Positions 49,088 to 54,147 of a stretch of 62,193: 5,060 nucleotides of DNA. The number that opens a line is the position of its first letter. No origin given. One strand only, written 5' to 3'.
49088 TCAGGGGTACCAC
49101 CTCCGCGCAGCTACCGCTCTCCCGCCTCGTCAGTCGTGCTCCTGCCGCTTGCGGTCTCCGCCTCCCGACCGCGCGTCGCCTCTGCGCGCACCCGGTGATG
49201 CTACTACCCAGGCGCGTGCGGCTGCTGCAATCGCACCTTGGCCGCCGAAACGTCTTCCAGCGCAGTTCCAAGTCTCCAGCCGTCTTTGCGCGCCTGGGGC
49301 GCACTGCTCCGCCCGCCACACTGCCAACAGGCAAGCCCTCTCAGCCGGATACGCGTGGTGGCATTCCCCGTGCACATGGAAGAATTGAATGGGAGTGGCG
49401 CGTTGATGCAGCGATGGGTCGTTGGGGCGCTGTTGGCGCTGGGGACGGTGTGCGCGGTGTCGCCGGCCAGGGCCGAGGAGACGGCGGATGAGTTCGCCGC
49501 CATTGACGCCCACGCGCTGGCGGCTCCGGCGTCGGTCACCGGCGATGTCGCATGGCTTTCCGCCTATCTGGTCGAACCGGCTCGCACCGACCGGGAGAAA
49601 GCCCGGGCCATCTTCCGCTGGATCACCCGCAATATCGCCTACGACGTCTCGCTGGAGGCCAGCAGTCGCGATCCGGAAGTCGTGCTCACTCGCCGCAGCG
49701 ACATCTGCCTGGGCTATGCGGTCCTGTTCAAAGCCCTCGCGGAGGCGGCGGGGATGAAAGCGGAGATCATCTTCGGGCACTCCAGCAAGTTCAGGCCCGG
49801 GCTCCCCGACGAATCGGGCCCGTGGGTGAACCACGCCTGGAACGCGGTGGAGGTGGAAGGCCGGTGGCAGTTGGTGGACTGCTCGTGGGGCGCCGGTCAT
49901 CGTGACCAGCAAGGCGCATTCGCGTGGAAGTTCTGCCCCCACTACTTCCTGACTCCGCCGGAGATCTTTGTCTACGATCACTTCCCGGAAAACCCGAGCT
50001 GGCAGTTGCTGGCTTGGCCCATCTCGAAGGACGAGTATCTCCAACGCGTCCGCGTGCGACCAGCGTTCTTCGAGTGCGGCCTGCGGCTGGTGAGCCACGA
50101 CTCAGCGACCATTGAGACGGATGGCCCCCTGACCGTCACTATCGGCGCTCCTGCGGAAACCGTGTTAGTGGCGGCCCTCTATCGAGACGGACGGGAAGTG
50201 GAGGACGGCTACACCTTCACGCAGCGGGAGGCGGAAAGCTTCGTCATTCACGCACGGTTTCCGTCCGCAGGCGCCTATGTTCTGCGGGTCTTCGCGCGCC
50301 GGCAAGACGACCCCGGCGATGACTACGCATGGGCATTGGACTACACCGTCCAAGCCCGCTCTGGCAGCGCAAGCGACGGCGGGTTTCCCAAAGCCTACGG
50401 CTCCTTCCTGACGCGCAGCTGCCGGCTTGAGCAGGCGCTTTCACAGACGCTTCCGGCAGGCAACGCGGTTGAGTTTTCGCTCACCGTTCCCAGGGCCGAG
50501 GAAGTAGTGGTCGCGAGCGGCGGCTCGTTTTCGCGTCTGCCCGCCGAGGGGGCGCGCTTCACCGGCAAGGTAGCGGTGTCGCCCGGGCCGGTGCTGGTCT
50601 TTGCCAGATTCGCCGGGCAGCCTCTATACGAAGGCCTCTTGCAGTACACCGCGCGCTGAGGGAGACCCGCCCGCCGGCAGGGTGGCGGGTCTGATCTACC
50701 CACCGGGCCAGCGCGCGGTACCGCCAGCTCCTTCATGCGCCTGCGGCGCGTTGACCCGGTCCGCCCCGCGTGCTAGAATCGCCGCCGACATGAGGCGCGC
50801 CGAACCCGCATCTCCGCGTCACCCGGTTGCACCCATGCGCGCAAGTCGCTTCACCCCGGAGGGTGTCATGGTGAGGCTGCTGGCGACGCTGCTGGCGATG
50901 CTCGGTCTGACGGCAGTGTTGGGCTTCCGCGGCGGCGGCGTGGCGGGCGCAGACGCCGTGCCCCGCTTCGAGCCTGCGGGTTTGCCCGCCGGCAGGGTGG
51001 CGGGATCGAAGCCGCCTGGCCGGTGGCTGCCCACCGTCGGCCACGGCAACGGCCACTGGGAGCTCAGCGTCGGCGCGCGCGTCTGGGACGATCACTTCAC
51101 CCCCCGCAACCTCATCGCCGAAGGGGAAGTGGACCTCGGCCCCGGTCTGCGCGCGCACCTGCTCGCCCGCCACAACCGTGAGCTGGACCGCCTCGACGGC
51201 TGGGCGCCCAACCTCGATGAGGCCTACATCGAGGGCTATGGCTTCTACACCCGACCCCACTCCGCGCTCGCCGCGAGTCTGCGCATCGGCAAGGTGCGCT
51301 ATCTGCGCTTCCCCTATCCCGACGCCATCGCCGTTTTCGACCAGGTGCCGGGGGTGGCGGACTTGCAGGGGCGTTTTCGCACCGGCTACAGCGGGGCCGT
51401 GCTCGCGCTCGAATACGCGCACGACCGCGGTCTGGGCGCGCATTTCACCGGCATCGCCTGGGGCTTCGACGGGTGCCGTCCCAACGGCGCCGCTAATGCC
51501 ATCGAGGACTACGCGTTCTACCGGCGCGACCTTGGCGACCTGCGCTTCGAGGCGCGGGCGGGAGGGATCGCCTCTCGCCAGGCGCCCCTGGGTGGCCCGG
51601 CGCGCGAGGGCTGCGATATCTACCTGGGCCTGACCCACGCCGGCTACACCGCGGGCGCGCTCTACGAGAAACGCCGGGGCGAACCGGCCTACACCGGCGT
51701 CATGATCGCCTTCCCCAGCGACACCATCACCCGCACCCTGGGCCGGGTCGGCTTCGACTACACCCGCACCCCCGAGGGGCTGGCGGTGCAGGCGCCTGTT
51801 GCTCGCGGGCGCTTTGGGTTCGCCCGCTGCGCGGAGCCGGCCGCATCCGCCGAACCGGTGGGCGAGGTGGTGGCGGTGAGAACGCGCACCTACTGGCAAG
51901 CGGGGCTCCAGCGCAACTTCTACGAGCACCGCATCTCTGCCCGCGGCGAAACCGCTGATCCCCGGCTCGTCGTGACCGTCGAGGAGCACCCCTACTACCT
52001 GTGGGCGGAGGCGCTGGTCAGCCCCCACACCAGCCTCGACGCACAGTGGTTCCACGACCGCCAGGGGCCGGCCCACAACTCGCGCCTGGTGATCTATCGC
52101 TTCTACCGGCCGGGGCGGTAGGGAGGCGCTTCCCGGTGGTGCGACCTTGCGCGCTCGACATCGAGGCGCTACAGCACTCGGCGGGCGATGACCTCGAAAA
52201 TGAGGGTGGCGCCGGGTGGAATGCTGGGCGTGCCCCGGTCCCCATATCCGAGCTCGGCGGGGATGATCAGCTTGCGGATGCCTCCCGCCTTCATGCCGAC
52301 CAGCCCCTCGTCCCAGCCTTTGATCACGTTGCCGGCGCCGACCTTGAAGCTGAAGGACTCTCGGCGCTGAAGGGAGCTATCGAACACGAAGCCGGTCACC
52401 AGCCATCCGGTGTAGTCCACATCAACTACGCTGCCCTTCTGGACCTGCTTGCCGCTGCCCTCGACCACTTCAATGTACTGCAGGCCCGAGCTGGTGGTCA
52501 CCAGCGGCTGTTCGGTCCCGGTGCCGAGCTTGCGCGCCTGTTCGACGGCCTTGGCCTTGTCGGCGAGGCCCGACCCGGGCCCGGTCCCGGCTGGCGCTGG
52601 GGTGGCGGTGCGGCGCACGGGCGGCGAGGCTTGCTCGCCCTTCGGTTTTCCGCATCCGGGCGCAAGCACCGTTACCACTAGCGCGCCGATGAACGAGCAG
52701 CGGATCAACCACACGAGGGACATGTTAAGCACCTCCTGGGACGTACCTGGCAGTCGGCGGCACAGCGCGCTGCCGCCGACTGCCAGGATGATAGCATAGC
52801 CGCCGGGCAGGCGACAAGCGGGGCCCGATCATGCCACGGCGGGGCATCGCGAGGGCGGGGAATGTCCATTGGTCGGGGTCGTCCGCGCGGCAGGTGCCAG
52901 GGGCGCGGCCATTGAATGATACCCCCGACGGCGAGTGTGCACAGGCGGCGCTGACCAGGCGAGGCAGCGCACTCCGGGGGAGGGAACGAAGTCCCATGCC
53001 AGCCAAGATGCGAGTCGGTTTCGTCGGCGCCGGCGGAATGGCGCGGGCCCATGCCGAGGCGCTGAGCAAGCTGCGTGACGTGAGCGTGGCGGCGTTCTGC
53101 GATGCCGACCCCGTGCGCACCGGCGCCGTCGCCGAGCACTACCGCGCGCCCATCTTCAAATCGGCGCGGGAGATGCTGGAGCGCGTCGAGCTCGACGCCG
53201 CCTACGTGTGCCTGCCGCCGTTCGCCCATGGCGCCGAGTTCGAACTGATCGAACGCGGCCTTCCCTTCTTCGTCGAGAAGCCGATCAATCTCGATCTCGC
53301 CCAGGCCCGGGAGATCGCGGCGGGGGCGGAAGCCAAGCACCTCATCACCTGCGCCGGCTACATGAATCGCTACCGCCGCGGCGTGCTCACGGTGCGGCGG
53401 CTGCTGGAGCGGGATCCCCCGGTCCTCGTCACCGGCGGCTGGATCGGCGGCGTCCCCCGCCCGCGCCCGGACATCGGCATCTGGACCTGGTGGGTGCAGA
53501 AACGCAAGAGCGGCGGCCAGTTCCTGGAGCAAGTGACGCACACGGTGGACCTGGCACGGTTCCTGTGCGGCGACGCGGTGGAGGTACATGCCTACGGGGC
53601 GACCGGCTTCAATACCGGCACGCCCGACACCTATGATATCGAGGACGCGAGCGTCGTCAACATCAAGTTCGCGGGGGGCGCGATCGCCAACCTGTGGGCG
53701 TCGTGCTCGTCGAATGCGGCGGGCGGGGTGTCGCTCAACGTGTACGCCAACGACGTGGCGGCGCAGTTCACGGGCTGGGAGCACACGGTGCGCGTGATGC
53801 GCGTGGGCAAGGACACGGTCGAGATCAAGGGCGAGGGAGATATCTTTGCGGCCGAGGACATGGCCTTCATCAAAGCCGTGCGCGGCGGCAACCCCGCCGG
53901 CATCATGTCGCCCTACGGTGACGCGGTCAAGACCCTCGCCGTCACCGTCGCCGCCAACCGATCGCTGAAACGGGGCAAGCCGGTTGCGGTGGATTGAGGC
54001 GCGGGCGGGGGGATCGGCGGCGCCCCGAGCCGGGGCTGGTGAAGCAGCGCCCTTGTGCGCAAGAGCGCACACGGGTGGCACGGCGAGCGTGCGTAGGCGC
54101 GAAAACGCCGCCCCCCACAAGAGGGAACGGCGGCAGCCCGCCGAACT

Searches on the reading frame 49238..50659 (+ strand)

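Call 61: search_protein_families(library=pfam, proteins=[window:49238-50659:+], max_evalue=0.00001)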
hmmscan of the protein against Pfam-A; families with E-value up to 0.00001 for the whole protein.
window:49238-50659:+ (473 aa): 2 families
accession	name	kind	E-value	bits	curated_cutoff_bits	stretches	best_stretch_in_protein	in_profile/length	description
PF23265.1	Ig-like_KY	-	5e-20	72.4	27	1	265-375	2-120/129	KY-like, immunoglobulin-like domain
PF01841.26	Transglut_core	-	1.7e-14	54.5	23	1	108-214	4-107/108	Transglutaminase-like superfamily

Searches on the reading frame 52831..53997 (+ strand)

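Call 61: search_protein_families(library=pfam, proteins=[window:52831-53997:+], max_evalue=0.00001)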
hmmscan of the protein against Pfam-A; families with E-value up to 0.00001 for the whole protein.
window:52831-53997:+ (388 aa): 3 families
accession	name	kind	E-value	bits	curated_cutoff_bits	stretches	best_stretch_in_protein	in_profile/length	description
PF01408.29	GFO_IDH_MocA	-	1.9e-19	70.9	24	1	60-174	1-117/120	Oxidoreductase family, NAD-binding Rossmann fold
PF22725.1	GFO_IDH_MocA_C3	-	2.9e-15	56.8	27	1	211-305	26-117/124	GFO/IDH/MocA C-terminal domain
PF02894.22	GFO_IDH_MocA_C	-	2e-10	41.3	22.9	1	215-386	30-217/218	Oxidoreductase family, C-terminal alpha/beta domain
